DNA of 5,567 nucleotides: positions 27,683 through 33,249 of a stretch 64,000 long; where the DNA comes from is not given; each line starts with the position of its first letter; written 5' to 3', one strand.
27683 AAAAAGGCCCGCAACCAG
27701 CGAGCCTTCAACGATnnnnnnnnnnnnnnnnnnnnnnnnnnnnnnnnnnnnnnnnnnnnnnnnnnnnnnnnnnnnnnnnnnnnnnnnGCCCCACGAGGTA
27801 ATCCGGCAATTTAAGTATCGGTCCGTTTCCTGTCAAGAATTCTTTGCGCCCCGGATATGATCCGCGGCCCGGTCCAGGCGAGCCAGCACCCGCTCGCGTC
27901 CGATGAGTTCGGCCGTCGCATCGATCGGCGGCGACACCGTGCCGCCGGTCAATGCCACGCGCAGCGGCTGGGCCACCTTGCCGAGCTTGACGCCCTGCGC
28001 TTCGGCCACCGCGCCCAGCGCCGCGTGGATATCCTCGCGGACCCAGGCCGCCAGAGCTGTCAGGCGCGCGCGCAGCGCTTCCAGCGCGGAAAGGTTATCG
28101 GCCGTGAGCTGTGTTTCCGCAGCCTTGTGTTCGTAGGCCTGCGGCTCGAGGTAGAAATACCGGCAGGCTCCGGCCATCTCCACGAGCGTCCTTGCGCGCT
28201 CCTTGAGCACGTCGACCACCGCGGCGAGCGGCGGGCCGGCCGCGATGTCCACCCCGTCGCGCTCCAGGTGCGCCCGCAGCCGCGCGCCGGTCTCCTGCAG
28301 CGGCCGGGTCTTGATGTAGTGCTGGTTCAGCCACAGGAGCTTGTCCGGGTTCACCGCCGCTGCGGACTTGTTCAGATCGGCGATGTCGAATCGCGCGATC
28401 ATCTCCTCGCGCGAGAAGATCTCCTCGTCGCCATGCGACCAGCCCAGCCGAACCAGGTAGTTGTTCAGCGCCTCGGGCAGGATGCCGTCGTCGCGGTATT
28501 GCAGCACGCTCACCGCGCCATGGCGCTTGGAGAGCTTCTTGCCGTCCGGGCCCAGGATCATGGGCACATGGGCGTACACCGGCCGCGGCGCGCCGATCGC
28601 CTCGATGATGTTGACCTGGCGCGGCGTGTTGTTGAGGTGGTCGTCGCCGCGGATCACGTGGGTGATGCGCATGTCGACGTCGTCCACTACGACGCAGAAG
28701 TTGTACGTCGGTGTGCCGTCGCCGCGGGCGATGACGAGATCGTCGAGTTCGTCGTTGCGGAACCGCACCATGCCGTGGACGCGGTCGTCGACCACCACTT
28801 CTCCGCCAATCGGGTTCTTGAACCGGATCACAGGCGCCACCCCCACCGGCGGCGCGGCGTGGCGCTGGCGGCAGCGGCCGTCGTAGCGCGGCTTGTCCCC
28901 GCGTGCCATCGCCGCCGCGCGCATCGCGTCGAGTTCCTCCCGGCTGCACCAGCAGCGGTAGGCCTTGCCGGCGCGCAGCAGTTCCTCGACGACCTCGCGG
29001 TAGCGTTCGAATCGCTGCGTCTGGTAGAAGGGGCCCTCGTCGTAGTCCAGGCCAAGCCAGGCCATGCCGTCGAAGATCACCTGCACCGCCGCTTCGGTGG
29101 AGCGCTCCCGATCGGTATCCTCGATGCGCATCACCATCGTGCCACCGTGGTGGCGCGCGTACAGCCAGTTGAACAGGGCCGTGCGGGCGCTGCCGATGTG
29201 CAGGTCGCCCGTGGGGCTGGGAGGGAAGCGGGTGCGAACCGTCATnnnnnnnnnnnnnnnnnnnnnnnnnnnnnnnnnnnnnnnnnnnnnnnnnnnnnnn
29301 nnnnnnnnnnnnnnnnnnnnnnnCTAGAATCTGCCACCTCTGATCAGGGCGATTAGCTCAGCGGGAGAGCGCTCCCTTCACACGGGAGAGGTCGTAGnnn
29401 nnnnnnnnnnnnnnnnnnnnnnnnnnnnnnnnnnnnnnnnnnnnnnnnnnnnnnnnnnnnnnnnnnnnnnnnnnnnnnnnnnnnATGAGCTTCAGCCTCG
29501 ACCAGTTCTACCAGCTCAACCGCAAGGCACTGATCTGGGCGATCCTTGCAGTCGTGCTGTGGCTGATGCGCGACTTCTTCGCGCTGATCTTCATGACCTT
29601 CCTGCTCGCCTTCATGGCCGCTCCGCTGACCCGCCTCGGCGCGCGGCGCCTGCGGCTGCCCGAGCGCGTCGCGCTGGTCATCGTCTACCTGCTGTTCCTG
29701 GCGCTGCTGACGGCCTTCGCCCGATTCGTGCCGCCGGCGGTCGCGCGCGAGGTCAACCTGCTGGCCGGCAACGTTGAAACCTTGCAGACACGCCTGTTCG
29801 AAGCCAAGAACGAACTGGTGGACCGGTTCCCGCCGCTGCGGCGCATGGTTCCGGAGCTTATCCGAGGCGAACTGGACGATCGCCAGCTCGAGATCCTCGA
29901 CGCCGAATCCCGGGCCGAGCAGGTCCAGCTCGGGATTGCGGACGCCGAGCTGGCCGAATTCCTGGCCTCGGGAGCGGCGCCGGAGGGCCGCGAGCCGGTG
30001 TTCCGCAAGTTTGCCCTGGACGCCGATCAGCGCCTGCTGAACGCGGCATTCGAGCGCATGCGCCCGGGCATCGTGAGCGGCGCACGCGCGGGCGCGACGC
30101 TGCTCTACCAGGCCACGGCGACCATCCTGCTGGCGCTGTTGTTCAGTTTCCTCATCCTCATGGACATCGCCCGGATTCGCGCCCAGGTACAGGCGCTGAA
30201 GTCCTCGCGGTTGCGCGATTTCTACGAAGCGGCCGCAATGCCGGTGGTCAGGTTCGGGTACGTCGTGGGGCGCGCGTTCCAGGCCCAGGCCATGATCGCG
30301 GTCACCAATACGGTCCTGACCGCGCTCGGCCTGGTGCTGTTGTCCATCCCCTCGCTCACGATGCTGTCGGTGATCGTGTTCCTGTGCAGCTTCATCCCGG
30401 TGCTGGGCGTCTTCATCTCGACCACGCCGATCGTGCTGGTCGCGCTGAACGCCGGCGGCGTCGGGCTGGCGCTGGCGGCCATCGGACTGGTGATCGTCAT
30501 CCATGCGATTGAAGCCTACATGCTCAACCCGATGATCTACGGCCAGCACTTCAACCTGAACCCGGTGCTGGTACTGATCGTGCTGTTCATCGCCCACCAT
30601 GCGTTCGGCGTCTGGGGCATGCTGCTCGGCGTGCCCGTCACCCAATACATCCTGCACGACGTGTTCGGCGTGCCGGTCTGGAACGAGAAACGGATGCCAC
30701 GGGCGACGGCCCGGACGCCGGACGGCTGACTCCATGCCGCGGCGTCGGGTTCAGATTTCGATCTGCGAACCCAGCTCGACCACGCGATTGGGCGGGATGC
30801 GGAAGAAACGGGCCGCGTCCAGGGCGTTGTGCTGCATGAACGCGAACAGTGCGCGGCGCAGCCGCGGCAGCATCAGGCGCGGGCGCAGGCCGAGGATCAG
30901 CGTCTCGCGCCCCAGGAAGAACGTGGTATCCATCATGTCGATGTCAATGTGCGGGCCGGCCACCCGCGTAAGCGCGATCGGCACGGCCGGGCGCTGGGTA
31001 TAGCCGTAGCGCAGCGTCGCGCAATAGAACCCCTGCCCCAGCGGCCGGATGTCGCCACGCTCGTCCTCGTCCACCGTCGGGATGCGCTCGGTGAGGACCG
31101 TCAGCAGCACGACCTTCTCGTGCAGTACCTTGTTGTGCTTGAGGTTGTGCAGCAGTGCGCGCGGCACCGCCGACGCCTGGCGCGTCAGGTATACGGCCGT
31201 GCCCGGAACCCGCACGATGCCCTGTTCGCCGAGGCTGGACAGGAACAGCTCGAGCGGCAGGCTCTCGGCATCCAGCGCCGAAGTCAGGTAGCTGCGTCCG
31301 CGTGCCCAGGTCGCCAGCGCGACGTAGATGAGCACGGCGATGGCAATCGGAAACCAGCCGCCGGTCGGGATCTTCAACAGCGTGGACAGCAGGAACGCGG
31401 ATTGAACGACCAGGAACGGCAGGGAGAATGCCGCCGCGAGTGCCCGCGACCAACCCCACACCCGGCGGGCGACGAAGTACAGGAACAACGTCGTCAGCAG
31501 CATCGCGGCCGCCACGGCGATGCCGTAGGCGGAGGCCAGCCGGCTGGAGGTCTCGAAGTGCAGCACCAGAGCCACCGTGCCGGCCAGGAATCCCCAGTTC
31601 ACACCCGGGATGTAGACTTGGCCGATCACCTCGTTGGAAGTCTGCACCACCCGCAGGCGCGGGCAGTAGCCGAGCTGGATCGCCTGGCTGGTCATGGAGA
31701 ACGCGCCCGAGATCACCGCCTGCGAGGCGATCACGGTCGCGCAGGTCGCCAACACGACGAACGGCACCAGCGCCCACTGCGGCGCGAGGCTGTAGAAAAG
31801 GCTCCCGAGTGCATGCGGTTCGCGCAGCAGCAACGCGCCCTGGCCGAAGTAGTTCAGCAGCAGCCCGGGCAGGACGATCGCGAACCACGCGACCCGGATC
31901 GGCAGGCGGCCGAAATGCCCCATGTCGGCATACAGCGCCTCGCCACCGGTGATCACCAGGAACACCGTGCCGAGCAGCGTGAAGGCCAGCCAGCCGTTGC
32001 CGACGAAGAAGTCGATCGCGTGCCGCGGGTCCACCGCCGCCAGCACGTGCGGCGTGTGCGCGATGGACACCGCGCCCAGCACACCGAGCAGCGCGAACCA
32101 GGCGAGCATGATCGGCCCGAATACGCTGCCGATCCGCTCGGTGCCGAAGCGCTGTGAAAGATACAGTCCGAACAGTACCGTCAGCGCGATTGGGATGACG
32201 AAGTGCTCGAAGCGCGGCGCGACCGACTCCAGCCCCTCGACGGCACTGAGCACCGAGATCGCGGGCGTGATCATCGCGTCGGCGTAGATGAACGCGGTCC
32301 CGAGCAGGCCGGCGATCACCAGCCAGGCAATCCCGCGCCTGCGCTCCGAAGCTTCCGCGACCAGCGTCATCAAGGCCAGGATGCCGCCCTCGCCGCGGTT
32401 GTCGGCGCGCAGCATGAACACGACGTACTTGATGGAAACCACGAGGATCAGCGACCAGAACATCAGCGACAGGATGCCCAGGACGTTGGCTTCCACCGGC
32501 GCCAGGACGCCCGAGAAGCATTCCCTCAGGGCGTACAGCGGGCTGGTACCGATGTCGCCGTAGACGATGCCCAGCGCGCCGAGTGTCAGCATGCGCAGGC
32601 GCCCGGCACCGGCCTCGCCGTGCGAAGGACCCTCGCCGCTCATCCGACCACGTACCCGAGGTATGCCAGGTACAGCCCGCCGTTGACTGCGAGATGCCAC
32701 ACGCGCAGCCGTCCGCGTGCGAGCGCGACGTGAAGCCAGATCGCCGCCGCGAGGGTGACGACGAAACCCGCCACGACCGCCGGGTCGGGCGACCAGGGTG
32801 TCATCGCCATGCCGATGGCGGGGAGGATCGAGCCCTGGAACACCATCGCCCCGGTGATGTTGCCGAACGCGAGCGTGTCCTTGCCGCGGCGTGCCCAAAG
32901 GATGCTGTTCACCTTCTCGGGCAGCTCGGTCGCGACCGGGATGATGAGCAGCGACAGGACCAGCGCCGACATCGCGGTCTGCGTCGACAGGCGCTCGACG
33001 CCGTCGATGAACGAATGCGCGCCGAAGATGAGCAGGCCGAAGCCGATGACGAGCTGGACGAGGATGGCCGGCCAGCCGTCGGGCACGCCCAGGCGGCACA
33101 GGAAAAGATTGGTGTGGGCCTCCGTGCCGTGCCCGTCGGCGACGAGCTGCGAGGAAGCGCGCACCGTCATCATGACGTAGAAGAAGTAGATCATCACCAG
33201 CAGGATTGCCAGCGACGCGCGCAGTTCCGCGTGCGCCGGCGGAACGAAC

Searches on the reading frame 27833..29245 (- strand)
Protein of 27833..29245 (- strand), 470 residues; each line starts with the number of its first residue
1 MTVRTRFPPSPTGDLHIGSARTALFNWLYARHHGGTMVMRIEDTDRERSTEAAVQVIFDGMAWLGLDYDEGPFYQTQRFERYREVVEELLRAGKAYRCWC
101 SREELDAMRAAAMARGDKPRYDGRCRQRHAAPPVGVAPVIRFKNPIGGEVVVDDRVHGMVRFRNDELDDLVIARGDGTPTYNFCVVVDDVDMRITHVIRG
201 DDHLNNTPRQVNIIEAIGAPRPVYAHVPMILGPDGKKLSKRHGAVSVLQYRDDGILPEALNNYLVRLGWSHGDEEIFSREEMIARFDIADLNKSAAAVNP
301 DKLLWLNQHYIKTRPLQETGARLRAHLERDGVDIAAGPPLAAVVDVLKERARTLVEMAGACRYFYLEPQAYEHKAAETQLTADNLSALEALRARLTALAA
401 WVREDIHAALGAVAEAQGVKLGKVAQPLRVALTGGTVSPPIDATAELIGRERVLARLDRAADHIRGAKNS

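Call 23: search_protein_families(library=pfam, proteins=[window:27833-29245:-], max_evalue=0.001)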
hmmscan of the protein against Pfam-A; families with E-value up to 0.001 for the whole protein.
window:27833-29245:- (470 aa): 2 families
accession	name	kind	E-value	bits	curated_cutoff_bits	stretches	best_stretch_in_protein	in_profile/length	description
PF00749.27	tRNA-synt_1c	-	5.5e-106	354.5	23.4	1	3-305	2-314/314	tRNA synthetases class I (E and Q), catalytic domain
PF19269.4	Anticodon_2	-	1.1e-35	123.5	23.6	1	337-460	13-140/141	Anticodon binding domain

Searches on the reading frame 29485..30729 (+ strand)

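Call 23: search_protein_families(library=pfam, proteins=[window:29485-30729:+], max_evalue=0.001)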
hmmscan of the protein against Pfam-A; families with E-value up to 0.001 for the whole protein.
window:29485-30729:+ (414 aa): 1 family
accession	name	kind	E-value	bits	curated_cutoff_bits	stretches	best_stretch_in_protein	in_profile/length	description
PF01594.21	AI-2E_transport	-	1.6e-41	143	34.3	2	185-387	118-317/327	AI-2E family transporter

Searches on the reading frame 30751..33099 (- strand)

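Call 25: search_protein_families(library=pfam, proteins=[window:30751-33099:-], max_evalue=0.001)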
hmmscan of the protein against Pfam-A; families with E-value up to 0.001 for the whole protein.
window:30751-33099:- (782 aa): 2 families
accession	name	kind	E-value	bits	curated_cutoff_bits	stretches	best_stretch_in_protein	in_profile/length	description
PF02705.21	K_trans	-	1.5e-179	597.7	24.8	1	171-621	1-453/454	K+ potassium transporter integral membrane domain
PF22776.1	K_trans_C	-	4.1e-45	153.7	24.8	1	632-782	1-151/151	K+ potassium transporter C-terminal domain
